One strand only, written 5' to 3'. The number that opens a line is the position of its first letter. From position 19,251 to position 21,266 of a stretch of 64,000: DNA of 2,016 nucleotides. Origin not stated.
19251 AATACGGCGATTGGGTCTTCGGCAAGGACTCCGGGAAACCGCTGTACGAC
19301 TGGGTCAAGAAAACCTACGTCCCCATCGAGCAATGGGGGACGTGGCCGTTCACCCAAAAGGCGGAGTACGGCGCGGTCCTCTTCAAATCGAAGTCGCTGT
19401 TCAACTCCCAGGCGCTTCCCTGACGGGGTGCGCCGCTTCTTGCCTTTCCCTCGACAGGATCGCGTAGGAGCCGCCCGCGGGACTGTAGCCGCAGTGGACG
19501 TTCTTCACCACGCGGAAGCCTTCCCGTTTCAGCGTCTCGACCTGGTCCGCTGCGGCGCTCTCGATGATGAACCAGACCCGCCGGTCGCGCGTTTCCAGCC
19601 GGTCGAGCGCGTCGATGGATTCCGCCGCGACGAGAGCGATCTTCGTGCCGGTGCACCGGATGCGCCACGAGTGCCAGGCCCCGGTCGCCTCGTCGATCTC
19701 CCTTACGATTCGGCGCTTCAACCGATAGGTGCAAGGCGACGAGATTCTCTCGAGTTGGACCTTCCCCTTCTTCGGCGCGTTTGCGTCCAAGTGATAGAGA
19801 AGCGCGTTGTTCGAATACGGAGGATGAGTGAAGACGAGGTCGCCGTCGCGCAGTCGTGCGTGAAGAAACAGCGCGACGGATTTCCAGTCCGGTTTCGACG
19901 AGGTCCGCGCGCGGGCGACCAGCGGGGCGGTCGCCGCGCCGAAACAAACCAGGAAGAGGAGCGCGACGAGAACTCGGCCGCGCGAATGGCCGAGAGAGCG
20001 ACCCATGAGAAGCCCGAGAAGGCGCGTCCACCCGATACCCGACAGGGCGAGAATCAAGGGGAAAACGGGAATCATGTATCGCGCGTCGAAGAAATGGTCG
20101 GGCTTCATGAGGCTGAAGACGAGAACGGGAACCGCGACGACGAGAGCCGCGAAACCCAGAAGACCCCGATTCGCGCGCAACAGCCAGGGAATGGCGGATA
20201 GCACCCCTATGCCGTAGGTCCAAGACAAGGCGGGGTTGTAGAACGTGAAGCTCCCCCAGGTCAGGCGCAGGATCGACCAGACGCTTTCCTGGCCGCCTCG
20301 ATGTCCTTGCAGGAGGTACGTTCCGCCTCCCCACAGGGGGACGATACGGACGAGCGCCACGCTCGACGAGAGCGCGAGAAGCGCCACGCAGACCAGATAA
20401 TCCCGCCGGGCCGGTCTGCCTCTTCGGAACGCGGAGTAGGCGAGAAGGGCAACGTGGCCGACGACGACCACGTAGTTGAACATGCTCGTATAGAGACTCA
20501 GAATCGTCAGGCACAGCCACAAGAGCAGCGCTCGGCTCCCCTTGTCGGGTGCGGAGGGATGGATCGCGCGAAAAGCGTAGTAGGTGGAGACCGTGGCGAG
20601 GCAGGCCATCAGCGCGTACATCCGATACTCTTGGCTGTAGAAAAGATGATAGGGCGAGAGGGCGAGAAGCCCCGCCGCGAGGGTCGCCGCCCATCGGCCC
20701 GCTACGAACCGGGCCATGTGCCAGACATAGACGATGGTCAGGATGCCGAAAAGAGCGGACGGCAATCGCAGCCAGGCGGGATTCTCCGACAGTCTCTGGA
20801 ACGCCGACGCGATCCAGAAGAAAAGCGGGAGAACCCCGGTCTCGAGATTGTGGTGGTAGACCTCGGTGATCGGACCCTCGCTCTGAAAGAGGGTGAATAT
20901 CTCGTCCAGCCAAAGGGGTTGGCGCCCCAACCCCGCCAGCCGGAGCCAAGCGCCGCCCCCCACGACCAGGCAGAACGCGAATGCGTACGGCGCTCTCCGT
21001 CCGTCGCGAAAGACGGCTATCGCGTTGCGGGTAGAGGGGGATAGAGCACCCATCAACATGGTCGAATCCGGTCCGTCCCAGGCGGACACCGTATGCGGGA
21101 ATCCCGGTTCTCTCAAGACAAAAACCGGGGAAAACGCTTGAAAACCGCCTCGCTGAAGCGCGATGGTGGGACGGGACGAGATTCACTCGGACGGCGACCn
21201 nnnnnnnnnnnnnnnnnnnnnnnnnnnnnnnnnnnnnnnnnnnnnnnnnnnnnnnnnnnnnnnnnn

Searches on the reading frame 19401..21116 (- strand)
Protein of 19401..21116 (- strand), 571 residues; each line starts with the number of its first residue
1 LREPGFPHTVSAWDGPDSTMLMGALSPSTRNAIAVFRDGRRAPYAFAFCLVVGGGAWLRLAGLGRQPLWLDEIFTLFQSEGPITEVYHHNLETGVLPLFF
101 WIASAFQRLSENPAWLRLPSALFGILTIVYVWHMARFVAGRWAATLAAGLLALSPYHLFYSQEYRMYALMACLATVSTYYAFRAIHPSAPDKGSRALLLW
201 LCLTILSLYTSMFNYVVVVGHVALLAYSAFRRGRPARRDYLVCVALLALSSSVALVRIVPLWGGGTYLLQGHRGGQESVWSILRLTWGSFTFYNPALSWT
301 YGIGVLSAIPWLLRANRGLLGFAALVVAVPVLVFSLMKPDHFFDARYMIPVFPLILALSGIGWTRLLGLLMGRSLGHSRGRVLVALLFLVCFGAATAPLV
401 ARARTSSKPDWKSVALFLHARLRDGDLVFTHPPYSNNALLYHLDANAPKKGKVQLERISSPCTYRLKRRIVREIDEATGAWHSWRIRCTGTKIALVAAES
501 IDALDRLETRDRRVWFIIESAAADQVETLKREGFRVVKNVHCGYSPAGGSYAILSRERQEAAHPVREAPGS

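Call 53: search_protein_families(library=pfam, proteins=[window:19401-21116:-], max_evalue=0.0001)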
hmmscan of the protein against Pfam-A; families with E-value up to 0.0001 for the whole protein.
window:19401-21116:- (571 aa): 1 family
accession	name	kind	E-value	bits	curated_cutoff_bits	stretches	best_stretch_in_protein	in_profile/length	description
PF13231.12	PMT_2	-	1.3e-11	45.4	26.1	1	97-249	4-151/160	Dolichyl-phosphate-mannose-protein mannosyltransferase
